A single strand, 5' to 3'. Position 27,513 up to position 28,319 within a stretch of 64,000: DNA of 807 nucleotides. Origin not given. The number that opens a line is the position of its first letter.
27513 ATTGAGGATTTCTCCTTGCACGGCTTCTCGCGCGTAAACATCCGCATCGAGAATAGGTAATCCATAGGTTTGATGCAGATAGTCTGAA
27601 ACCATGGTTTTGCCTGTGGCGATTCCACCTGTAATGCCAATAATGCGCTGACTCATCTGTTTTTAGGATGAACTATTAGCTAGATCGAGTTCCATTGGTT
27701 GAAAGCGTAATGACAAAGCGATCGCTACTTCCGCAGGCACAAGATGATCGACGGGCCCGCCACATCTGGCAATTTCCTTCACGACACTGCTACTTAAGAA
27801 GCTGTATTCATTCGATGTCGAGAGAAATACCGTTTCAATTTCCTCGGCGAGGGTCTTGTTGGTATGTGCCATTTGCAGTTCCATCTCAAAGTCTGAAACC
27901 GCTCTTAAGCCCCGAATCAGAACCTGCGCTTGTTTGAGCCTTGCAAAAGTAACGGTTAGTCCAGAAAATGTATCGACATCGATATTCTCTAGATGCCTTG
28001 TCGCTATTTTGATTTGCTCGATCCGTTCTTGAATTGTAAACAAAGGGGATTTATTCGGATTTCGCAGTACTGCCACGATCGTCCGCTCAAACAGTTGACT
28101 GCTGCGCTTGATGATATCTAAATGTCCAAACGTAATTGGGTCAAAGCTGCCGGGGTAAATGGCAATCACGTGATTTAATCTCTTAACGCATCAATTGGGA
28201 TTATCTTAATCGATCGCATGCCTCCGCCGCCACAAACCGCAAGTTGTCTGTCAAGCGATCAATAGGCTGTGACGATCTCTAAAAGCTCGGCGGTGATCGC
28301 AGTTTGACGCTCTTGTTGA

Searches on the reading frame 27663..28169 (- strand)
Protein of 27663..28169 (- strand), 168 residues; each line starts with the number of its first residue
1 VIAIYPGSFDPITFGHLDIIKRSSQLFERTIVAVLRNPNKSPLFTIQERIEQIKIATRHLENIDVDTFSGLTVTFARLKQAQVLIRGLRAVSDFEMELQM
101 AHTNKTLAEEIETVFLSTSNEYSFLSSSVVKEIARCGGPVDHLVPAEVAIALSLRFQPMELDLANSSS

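Call 41: search_protein_families(library=pfam, proteins=[window:27663-28169:-], max_evalue=0.001)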
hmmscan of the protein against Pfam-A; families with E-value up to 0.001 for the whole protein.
window:27663-28169:- (168 aa): 1 family
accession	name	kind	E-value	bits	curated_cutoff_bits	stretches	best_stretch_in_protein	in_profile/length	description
PF01467.32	CTP_transf_like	-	7.2e-26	91.4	21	1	4-132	1-132/133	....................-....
